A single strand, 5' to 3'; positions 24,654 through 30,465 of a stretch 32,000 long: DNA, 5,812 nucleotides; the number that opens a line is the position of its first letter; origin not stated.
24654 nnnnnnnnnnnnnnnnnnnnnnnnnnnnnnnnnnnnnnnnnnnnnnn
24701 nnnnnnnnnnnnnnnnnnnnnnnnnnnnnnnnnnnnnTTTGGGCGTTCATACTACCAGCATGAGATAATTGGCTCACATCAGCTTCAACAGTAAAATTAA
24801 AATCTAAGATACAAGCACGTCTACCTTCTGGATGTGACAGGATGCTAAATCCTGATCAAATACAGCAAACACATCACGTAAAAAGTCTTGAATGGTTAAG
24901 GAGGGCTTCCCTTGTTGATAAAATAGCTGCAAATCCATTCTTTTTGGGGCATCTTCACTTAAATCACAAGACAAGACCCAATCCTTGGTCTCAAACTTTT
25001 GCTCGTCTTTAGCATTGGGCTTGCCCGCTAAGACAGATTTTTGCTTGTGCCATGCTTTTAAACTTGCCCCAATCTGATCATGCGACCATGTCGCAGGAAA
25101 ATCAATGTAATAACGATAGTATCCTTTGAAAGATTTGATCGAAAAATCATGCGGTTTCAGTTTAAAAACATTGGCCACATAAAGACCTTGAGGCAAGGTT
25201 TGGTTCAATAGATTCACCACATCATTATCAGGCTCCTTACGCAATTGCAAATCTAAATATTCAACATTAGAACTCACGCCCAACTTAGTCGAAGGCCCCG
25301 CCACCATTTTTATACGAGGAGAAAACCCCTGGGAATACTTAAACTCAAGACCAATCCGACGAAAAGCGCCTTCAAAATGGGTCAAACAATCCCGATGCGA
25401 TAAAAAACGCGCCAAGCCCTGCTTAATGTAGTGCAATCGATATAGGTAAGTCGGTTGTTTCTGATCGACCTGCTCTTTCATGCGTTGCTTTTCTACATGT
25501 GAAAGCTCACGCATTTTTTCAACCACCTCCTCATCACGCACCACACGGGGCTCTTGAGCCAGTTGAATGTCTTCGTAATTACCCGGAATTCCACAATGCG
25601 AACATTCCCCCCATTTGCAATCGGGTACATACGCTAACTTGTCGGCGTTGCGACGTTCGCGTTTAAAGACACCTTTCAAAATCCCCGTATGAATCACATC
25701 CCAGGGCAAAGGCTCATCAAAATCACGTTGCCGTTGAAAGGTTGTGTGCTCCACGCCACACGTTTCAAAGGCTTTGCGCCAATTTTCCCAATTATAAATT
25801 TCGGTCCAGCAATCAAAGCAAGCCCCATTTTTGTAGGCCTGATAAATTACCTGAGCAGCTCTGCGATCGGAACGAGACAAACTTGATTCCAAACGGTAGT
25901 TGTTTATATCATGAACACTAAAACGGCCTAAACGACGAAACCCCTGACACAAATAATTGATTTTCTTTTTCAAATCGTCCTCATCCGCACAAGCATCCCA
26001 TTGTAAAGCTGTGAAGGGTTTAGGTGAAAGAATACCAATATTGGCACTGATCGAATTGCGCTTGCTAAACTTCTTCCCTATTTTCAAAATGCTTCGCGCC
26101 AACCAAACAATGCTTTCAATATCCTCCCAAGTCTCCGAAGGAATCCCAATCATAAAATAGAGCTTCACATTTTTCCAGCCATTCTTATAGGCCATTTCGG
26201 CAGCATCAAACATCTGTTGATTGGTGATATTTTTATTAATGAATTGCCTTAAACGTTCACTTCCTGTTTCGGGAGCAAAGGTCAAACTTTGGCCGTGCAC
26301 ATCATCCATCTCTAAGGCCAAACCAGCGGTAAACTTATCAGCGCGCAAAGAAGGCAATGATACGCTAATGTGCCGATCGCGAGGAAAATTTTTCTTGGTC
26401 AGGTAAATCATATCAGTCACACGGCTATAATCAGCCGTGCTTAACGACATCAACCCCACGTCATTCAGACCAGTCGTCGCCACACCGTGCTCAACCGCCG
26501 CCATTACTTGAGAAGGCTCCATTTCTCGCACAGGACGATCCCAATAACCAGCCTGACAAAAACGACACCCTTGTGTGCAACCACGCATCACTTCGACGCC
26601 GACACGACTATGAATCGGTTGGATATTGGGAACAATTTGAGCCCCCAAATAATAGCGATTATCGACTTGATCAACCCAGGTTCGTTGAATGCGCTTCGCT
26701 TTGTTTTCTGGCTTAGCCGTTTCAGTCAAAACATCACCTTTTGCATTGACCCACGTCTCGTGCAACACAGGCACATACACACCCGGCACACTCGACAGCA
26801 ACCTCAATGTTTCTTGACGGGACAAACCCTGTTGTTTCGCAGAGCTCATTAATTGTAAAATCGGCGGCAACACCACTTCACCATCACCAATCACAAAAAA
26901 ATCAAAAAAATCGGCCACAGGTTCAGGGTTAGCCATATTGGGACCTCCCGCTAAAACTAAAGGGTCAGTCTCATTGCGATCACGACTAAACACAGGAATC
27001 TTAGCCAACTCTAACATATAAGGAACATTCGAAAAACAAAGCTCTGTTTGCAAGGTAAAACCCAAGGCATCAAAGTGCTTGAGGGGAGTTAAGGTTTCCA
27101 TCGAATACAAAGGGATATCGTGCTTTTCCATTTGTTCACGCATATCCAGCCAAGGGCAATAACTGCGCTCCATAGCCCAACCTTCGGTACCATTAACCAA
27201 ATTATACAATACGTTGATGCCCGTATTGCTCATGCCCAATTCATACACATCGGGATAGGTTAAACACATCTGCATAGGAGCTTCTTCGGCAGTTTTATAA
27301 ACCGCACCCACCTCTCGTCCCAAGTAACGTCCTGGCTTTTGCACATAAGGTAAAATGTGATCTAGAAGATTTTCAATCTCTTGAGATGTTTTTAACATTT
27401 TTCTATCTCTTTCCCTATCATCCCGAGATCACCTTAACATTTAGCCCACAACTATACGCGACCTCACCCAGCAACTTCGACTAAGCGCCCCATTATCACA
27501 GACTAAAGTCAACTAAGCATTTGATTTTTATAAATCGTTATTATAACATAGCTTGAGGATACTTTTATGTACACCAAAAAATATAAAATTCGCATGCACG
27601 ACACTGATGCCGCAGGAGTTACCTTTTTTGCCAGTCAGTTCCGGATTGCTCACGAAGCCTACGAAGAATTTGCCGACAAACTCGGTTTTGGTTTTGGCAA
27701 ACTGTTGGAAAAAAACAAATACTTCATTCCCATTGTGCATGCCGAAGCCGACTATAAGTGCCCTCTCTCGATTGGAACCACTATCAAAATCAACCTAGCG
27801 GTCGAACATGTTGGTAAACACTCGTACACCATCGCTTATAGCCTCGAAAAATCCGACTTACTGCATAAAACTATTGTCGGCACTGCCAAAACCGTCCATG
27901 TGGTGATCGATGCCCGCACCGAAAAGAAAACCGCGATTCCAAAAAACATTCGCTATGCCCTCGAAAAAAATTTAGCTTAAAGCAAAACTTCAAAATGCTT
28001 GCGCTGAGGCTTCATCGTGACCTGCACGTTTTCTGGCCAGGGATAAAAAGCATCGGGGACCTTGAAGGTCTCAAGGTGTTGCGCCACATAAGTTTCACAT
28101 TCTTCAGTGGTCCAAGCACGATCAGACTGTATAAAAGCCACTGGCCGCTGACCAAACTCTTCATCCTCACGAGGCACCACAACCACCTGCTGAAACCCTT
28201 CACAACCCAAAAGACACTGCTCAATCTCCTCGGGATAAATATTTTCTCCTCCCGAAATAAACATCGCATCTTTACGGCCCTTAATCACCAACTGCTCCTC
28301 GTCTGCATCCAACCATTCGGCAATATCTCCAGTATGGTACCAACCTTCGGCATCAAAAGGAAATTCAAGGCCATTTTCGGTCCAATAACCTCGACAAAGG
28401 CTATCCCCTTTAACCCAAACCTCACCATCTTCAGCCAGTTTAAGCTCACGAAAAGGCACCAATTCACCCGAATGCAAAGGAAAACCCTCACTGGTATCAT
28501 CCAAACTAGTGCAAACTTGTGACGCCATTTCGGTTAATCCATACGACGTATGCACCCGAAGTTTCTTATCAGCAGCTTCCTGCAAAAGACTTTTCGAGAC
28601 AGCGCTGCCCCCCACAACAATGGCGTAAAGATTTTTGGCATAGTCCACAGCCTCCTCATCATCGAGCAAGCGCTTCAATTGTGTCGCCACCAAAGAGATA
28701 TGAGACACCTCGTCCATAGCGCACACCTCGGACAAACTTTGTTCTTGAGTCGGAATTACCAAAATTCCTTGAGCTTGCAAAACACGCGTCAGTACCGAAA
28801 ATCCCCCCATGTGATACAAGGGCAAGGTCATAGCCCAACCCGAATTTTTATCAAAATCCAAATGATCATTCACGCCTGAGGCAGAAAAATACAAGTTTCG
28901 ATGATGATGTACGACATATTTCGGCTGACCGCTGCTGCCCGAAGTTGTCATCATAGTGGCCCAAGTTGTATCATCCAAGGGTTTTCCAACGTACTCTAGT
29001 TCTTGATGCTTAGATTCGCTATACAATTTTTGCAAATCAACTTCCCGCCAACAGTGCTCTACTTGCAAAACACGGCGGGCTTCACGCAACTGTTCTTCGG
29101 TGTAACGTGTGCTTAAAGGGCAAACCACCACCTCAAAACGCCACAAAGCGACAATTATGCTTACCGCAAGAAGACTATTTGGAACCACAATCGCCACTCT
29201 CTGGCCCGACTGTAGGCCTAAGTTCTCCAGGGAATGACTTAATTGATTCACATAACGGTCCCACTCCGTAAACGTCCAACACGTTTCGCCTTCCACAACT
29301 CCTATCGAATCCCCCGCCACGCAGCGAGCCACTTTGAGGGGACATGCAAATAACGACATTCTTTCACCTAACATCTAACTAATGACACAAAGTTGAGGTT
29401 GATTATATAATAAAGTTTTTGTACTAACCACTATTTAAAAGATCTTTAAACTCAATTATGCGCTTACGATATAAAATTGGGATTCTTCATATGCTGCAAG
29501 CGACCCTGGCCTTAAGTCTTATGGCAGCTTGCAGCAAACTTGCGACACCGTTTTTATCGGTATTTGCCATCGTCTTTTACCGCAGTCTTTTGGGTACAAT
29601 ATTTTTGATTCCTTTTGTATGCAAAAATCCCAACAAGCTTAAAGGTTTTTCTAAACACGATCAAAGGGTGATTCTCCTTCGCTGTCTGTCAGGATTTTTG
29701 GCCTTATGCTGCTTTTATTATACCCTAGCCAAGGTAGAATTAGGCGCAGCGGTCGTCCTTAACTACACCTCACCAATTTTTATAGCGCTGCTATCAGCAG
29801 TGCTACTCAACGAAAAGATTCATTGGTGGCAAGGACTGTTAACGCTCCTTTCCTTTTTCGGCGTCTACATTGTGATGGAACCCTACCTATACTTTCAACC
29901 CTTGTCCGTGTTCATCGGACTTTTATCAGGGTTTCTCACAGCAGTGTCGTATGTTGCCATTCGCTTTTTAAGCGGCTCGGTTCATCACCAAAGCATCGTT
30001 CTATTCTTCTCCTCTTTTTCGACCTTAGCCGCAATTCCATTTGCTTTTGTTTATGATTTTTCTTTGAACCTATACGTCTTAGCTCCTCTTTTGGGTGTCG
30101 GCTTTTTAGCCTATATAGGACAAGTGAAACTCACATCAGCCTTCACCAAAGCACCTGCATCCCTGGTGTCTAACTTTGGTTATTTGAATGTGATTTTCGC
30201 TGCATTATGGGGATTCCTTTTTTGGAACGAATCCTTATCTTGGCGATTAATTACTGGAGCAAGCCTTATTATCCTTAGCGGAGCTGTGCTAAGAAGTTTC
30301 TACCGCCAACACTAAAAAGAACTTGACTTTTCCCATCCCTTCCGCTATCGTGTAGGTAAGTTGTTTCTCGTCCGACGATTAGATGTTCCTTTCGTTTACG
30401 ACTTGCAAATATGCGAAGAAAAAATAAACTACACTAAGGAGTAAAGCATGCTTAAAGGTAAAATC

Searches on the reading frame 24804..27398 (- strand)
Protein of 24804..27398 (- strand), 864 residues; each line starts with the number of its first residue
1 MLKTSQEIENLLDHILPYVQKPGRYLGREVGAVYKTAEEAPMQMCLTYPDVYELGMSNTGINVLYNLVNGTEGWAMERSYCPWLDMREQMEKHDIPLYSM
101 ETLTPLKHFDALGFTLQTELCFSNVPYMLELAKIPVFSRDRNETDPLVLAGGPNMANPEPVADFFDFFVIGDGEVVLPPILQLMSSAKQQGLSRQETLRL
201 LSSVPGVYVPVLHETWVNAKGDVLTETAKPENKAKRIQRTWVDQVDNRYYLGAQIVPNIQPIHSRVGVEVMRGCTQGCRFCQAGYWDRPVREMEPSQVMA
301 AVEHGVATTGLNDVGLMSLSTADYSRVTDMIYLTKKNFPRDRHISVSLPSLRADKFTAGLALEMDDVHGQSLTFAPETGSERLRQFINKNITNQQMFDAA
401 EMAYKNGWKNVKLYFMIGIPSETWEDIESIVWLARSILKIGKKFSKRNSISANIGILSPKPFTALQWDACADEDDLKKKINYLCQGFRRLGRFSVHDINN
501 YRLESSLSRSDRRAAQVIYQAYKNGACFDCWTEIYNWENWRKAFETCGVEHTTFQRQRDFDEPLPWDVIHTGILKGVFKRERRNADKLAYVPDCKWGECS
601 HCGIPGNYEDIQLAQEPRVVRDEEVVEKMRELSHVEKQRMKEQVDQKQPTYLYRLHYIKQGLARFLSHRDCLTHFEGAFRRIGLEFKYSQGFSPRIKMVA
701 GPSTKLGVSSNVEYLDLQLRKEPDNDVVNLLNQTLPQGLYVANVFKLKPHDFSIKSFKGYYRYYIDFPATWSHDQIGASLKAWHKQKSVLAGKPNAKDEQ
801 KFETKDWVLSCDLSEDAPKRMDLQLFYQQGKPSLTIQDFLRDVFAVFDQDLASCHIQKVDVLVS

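Call 5: search_protein_families(library=pfam, proteins=[window:24804-27398:-], max_evalue=0.01)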
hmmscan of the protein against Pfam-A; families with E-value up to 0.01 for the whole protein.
window:24804-27398:- (864 aa): 3 families
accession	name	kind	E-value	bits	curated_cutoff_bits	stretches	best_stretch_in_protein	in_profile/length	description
PF19864.5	Radical_SAM_N2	-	9.8e-58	194.3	29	1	60-210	1-151/151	Radical SAM proteins, N-terminal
PF10105.14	DUF2344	-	8.9e-29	101.1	23.8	1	653-824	2-163/176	Uncharacterized protein conserved in bacteria (DUF2344)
PF04055.27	Radical_SAM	-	1.4e-22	81.1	29.5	1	268-431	1-163/166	Radical SAM superfamily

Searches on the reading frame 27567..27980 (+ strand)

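Call 6: search_protein_families(library=pfam, proteins=[window:27567-27980:+], max_evalue=0.01)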
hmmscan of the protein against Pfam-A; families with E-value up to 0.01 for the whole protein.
window:27567-27980:+ (137 aa): 3 families
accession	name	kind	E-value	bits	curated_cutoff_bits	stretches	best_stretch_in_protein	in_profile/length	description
PF13279.12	4HBT_2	-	3.2e-14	53.9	25.5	1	9-132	2-122/122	Thioesterase-like superfamily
PF01643.23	Acyl-ACP_TE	-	4.4e-05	23.7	23.7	1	2-129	4-128/131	Acyl-ACP thioesterase N-terminal domain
PF03061.28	4HBT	-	5.6e-05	23.8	20.6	1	17-97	2-74/79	Thioesterase superfamily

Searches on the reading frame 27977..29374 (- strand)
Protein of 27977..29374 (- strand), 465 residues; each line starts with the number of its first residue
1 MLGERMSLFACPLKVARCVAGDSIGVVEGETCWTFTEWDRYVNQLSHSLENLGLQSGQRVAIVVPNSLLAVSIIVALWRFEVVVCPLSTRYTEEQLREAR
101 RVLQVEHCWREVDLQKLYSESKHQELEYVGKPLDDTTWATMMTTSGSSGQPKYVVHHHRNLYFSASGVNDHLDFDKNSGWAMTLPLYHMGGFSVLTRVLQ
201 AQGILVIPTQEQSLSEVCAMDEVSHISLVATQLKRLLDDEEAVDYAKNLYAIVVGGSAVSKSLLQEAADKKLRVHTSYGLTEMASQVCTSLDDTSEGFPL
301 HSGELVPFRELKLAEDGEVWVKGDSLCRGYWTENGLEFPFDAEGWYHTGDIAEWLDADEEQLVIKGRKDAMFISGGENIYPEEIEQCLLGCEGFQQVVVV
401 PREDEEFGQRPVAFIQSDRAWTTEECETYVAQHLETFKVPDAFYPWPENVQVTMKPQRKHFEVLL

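Call 6: search_protein_families(library=pfam, proteins=[window:27977-29374:-], max_evalue=0.01)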
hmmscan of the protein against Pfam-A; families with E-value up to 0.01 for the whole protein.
window:27977-29374:- (465 aa): 2 families
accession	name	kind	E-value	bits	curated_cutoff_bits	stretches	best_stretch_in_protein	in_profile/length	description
PF00501.34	AMP-binding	-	2e-46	159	29.9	1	26-331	14-384/384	AMP-binding enzyme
PF13193.12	AMP-binding_C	-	1.9e-08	35.5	24.5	1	383-445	1-65/76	AMP-binding enzyme C-terminal domain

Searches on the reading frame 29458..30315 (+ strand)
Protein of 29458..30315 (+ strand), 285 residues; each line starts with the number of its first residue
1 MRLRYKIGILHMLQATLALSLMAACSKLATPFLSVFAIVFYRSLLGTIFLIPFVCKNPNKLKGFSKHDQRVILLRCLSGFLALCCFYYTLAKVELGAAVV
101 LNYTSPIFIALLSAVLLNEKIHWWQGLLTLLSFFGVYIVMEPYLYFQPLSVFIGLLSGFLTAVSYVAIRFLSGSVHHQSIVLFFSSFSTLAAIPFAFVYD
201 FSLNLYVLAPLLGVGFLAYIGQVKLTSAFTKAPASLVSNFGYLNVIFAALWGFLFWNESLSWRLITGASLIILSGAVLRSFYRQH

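Call 6: search_protein_families(library=pfam, proteins=[window:29458-30315:+], max_evalue=0.01)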
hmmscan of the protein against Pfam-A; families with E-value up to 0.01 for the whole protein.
window:29458-30315:+ (285 aa): 2 families
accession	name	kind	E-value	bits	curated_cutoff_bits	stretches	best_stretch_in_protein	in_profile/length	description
PF00892.27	EamA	-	1.7e-33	116.2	28.2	2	7-140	2-134/135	EamA-like transporter family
PF05653.20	Mg_trans_NIPA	-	2.2e-05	24.2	26.2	1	216-278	56-119/295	Magnesium transporter NIPA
